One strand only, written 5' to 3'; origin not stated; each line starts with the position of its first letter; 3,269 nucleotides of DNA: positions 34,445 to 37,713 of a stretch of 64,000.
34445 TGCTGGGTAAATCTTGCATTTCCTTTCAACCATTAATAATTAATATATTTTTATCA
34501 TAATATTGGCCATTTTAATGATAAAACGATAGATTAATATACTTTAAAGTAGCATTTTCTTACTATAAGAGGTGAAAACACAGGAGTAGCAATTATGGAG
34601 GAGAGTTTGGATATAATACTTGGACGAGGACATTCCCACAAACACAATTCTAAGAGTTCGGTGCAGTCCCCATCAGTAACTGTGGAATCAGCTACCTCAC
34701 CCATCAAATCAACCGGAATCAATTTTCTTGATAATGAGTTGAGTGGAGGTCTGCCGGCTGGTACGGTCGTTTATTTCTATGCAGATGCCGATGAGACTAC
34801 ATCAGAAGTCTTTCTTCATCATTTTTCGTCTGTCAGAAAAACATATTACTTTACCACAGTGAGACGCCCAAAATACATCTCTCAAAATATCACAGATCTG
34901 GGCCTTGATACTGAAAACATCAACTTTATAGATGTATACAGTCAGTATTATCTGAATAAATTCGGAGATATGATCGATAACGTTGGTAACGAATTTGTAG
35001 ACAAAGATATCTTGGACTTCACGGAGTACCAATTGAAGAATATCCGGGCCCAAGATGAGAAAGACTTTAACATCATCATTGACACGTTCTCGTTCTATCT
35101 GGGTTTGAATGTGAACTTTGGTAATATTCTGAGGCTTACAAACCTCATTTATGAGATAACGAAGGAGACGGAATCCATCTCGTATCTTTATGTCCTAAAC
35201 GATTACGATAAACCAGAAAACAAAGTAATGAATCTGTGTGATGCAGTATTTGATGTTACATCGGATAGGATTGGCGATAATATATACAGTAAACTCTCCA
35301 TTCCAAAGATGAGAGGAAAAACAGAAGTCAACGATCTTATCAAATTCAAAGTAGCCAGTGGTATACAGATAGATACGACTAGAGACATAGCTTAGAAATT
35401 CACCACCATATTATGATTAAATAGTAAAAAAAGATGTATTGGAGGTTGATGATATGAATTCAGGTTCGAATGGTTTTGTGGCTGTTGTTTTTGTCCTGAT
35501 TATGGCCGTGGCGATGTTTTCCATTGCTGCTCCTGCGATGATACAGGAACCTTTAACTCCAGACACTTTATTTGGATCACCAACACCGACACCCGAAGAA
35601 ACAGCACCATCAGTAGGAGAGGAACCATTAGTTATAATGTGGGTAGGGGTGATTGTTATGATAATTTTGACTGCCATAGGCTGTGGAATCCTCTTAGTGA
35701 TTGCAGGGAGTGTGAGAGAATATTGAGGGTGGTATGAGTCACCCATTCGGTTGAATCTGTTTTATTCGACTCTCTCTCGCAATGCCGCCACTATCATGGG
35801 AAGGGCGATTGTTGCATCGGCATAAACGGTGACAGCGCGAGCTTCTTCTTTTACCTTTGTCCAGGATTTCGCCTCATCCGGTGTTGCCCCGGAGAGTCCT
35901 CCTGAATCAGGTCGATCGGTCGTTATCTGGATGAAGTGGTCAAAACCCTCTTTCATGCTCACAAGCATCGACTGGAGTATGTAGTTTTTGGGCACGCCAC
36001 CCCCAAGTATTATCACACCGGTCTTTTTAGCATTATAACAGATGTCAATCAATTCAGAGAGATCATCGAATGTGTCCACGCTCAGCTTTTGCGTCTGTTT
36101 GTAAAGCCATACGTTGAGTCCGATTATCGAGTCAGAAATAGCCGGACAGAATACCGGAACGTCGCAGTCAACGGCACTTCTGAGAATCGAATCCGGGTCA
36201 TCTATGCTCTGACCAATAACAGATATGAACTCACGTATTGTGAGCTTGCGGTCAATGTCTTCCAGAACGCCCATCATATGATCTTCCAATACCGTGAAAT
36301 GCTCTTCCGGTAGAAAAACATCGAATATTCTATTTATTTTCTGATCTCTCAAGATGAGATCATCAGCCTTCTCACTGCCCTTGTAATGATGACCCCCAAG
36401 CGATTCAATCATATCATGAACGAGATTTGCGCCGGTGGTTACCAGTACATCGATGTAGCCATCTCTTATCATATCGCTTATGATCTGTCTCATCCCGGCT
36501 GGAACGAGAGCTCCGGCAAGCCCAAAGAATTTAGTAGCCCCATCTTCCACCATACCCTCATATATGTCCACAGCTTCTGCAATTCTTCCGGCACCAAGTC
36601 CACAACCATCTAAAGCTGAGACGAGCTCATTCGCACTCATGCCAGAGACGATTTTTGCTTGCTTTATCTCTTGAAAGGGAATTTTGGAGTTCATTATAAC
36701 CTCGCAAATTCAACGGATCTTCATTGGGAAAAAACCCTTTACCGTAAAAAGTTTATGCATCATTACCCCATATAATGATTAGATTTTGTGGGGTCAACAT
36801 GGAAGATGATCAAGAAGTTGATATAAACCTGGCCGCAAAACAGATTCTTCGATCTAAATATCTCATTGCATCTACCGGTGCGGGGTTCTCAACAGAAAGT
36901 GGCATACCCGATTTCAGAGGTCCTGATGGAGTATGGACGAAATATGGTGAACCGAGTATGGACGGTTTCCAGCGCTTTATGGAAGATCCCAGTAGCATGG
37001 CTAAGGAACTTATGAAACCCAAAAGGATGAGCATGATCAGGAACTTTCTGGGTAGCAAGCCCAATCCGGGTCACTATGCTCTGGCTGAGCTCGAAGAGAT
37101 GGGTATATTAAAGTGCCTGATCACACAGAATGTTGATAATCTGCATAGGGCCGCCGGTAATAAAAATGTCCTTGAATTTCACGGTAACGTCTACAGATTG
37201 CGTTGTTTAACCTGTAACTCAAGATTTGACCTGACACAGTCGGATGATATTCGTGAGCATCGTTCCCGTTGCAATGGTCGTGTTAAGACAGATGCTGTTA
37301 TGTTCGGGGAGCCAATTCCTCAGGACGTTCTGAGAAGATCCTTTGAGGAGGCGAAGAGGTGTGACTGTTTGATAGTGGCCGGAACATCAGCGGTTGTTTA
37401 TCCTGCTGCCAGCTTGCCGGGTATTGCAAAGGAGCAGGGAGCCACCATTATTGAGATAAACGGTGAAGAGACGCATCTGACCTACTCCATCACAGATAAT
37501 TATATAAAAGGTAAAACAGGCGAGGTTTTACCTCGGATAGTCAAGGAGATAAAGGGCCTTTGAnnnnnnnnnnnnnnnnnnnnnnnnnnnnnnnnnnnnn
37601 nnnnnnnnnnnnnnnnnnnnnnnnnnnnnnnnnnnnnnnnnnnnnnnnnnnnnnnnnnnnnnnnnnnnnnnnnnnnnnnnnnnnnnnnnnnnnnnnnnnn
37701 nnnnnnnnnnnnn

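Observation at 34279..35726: Degenerate (Walker-A-less) KaiC/RecA-like ATPase with a small 2-TM protein and an upstream zinc-ribbon mini-ORF in a long AT-rich intergenic region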

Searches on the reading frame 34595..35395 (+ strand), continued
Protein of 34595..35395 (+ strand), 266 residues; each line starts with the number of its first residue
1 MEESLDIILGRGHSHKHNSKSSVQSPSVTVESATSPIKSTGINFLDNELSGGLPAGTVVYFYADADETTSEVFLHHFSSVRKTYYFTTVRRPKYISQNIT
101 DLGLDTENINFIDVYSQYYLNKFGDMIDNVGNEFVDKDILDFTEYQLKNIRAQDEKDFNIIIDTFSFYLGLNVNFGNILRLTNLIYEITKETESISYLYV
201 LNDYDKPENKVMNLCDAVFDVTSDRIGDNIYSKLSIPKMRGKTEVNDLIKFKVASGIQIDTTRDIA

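Call 82: list_cluster_members(proteins=[P0123, P0124, P0125, P0126, P0127, P0134, P0140, P0150, P0151, P0158])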
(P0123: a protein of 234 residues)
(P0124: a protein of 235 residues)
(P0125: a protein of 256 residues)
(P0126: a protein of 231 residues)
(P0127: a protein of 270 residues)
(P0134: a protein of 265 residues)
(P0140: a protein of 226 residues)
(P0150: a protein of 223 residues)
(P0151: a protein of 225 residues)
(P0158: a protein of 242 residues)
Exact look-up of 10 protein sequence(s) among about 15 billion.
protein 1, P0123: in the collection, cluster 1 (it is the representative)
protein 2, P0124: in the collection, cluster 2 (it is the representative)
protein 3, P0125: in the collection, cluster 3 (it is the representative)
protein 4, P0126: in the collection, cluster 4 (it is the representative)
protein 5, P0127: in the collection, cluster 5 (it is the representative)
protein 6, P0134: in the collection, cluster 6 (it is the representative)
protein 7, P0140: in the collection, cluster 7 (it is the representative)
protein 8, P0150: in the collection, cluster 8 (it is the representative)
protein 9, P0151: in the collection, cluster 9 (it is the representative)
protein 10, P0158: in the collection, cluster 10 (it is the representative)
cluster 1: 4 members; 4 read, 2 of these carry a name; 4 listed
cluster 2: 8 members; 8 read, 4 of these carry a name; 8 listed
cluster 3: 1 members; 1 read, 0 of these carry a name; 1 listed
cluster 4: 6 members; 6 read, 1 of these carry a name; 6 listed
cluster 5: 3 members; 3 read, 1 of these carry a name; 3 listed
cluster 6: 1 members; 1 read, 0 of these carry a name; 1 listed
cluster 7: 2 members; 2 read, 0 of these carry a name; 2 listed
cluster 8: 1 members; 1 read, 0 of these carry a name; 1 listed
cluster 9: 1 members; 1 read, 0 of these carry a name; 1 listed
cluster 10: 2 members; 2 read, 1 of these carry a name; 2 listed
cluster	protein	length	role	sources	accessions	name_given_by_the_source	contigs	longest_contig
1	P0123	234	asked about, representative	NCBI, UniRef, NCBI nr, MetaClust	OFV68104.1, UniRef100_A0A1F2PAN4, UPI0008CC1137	MAG: recombinase RecA [Candidatus Syntrophoarchaeum caldarius] | Recombinase RecA n=1 Tax=Candidatus Syntropharchaeum caldarium TaxID=1838285 ... | status=active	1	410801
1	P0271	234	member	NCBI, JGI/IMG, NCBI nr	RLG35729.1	recombinase RecA [Methanosarcinales archaeon] | MAG: recombinase RecA [Methanosarcinales archaeon]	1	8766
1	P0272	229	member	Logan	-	-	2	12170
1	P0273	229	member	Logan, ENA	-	-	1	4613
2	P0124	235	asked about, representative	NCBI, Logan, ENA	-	-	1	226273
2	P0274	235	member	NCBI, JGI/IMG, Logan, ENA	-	KaiC/GvpD/RAD55 family RecA-like ATPase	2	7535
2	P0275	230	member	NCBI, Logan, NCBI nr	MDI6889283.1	MAG: ATPase domain-containing protein [Methanocellales archaeon] | ATPase domain-containing protein [Methanocellales archaeon]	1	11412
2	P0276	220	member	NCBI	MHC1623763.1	MAG: RAD55 family ATPase, partial [Candidatus Methanospirareceae archaeon]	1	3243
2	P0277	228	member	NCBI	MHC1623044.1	MAG: RAD55 family ATPase [Candidatus Methanospirareceae archaeon]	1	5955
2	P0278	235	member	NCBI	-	-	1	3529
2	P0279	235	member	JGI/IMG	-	-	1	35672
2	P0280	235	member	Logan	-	-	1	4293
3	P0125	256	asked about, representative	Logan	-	-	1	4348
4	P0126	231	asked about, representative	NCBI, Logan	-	-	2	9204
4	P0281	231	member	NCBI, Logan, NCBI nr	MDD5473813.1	MAG: ATPase domain-containing protein [Candidatus Methanoperedens sp.] | ATPase domain-containing protein [Candidatus Methanoperedens sp.]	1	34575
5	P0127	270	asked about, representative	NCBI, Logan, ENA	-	-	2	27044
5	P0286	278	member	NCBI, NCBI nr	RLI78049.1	recombinase RecA [Archaeoglobales archaeon] | MAG: recombinase RecA [Archaeoglobales archaeon]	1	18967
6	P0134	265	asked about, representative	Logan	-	-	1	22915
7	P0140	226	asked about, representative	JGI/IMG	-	-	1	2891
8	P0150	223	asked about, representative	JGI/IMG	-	-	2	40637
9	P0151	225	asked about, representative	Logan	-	-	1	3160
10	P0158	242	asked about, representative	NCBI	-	-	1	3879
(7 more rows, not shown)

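Call 86: find_encoding_contigs(protein=P0286, flank=8000, max_places=2)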
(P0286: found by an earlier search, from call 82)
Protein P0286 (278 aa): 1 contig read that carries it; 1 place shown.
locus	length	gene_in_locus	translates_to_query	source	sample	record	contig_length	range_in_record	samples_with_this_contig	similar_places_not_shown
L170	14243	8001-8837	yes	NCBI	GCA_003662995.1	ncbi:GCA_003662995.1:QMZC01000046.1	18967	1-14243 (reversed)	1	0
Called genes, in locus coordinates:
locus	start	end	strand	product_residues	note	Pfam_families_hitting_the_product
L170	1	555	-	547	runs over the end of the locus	PF01642:MM_CoA_mutase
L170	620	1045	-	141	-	PF25984:BSH_YknX (faint), PF25919:BSH_CusB (faint), PF25973:BSH_CzcB (faint), PF25997:BSH_YhbJ (weak), PF00364:Biotin_lipoyl, PF25917:BSH_RND (weak)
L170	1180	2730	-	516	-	PF01039:Carboxyl_trans, PF03255:ACCA, PF06833:MdcE (weak)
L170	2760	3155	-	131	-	PF00903:Glyoxalase, PF13468:Glyoxalase_3, PF13669:Glyoxalase_4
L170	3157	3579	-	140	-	PF02310:B12-binding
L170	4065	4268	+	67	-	-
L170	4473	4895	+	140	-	-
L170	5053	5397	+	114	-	-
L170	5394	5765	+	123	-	-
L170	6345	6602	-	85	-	-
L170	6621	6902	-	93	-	PF28009:SCO5918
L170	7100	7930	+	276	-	PF13793:Pribosyltran_N, PF00156:Pribosyltran, PF14572:Pribosyl_synth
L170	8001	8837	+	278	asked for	PF06745:ATPase, PF23442:DUF7125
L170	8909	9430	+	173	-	PF00881:Nitroreductase, PF14512:TM1586_NiRdase (weak)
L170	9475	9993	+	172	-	PF01613:Flavin_Reduct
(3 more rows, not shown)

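Call 87: find_encoding_contigs(protein=P0123, flank=8000, max_places=2)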
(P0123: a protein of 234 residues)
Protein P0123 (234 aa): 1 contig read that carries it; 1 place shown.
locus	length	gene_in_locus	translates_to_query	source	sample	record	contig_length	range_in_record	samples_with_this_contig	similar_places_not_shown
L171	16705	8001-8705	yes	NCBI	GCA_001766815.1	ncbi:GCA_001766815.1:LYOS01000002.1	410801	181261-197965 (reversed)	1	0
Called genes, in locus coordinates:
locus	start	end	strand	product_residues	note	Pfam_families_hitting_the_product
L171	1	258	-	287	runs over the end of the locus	PF00142:Fer4_NifH, PF01656:CbiA, PF02374:ArsA_ATPase (weak), PF10609:ParA (weak), PF13614:AAA_31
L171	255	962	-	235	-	PF00535:Glycos_transf_2, PF10111:Glyco_tranf_2_2 (weak), PF13641:Glyco_tranf_2_3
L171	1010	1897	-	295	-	PF00288:GHMP_kinases_N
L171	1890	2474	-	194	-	PF09335:VTT_dom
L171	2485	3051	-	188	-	-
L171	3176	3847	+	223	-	PF02308:MgtC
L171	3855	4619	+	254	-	PF00696:AA_kinase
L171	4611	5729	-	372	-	PF00817:IMS, PF11798:IMS_HHH, PF14520:HHH_5 (weak), PF21999:IMS_HHH_1 (weak), PF11799:IMS_C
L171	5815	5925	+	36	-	-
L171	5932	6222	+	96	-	PF21782:WHD_PKMT (weak), PF05402:PqqD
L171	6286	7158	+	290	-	PF01634:HisG, PF08029:HisG_C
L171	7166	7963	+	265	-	PF01875:Memo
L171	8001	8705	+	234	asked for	PF06745:ATPase, PF23442:DUF7125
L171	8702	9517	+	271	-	PF01513:NAD_kinase, PF20143:NAD_kinase_C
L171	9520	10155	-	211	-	PF00702:Hydrolase, PF12710:HAD, PF13419:HAD_2 (faint), PF08282:Hydrolase_3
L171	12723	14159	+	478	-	PF06745:ATPase, PF07088:GvpD_P-loop, PF20440:GvpD_bR2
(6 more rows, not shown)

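Call 88: search_protein_families(library=pfam, proteins=[L018:2456-3796:-, L020:5887-7767:-, L010:7791-8690:+, L073:1300-3360:+, L075:3-1721:+, L066:6953-8758:-], max_evalue=0.001)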
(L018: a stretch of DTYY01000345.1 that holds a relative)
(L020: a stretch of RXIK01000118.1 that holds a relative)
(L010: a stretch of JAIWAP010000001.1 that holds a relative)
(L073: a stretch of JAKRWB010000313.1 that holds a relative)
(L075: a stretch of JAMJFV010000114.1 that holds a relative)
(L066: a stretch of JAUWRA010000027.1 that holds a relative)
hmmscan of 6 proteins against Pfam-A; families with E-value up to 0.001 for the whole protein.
L018:2456-3796:- (446 aa): 2 families
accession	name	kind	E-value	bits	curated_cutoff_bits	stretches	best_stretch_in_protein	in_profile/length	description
PF12698.13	ABC2_membrane_3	-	3.6e-16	59.6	31.6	1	87-398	4-293/347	ABC-2 family transporter protein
PF12679.13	ABC2_membrane_2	-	1.8e-11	44.3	27.2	1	68-392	2-202/283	ABC-2 family transporter protein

L020:5887-7767:- (626 aa): 2 families
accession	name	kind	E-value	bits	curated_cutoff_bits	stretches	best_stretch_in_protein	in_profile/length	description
PF12698.13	ABC2_membrane_3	-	1e-10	41.7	31.6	1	256-416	159-318/347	ABC-2 family transporter protein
PF12679.13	ABC2_membrane_2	-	5.6e-09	36.1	27.2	1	223-396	72-215/283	ABC-2 family transporter protein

L010:7791-8690:+ (299 aa): 6 families
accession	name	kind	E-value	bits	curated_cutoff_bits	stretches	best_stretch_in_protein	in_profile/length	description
PF00005.33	ABC_tran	-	7.1e-33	114.6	25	1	23-164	3-137/137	ABC transporter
PF13304.12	AAA_21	-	2.6e-13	51.1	27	2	33-83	1-61/304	AAA domain, putative AbiEii toxin, Type IV TA system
PF13476.12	AAA_23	-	2.5e-06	28.7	27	1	24-93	15-69/201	AAA domain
PF13732.12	DrrA1-3_C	-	0.00014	22.9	27.4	1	221-297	5-81/81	ATP-binding protein DrrA1-3-like, C-terminal domain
PF02463.25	SMC_N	-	0.00024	21.1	40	0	32-54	25-47/220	RecF/RecN/SMC N terminal domain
PF13401.12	AAA_22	-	0.00099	19.9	27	0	35-161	9-92/130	AAA domain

L073:1300-3360:+ (686 aa): 1 family
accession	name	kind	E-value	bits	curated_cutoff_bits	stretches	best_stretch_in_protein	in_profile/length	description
PF00482.28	T2SSF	-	1.1e-28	100.2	25.2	2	186-311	5-124/125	Type II secretion system (T2SS), protein F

L075:3-1721:+ (572 aa): 3 families
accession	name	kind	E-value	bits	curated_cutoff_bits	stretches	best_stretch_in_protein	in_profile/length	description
PF00437.27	T2SSE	-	9.7e-35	120.3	24.9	1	250-455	66-272/370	Type II/IV secretion system protein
PF23990.1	PilB3_N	-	7.2e-11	42.5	27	1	51-120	32-100/101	PilB3-like, N-terminal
PF23989.1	PilB3_C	-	9.3e-07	29.4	27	1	499-569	2-71/83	PilB3-like, C-terminal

L066:6953-8758:- (601 aa): 2 families
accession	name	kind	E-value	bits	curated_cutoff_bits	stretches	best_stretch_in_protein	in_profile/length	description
PF17957.7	Big_7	-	9.1e-19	68.3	24.1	2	169-239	1-70/70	Bacterial Ig domain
PF23928.1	DUF7266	-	4.6e-08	33.3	27.6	1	10-150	2-137/145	Family of unknown function (DUF7266)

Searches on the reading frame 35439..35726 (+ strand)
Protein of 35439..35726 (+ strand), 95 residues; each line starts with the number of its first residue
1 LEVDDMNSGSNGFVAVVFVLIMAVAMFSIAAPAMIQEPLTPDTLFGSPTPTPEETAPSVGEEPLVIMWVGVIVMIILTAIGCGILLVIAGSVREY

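Call 4: search_protein_families(library=pfam, proteins=[window:35439-35726:+], max_evalue=1)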
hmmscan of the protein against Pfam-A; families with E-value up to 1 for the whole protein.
window:35439-35726:+ (95 aa): 1 family
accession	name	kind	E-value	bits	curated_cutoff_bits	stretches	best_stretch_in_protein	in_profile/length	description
PF20990.2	DUF2207_C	-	0.56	10.3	33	1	13-86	141-184/247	Predicted membrane protein (DUF2207) C-terminal domain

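Call 5: search_protein_families(library=ncbifam, proteins=[window:35439-35726:+], max_evalue=1)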
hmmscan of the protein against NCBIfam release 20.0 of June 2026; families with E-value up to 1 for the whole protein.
window:35439-35726:+ (95 aa): 2 families
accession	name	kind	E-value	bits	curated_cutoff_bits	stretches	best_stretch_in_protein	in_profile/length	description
NF033902.0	iso_D2_wall_anc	subfamily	0.42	9.3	95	1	6-38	1-33/540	SpaH/EbpB family LPXTG-anchored major pilin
NF005621.0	PRK07375.1-6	equivalog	0.74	9.7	126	0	11-88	39-101/120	putative monovalent cation/H+ antiporter subunit C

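Call 16: find_homologous_proteins(query=window:35439-35726:+, max_evalue=0.01)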
Query window:35439-35726:+ (95 aa): 1 proteins with E <= 0.01 among 5 candidates.
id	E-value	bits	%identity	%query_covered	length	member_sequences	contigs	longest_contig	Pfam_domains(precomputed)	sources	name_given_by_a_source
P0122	1.7e-48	180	100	95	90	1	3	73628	-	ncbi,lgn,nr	ncbi:MAG: hypothetical protein SVM80_00195 [Halobacteriota archaeon]|nr:hypothetical protein [Haloba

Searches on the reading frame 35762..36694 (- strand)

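Call 4: search_protein_families(library=pfam, proteins=[window:35762-36694:-], max_evalue=1)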
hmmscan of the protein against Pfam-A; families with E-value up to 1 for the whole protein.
window:35762-36694:- (310 aa): 2 families
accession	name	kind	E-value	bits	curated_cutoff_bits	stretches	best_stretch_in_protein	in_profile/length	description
PF01916.23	DS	-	2.2e-105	352.5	27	1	23-304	1-287/288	Deoxyhypusine synthase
PF21570.3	ArgZ-like_C_2nd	-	0.002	18.2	27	1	60-100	22-62/213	Arginine dihydrolase ArgZ-like, C-terminal, Rossmann fold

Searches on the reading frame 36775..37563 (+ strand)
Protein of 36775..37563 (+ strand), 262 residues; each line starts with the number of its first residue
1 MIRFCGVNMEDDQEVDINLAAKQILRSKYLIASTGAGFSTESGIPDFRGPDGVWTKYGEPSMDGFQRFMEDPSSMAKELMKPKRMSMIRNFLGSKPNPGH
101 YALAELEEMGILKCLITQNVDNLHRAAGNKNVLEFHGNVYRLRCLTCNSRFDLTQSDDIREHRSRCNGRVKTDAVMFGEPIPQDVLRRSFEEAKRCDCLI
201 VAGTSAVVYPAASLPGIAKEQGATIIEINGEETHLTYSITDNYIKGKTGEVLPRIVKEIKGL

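Call 4: search_protein_families(library=pfam, proteins=[window:36775-37563:+], max_evalue=1)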
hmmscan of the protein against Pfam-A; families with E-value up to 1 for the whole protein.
window:36775-37563:+ (262 aa): 2 families
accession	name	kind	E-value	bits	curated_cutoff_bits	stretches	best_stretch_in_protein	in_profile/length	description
PF02146.23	SIR2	-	1.6e-44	152.5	24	1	35-210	1-180/180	Sir2 family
PF18658.7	zf-C2H2_12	-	0.26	11.5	27.3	1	135-165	12-42/64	Spin-doc zinc-finger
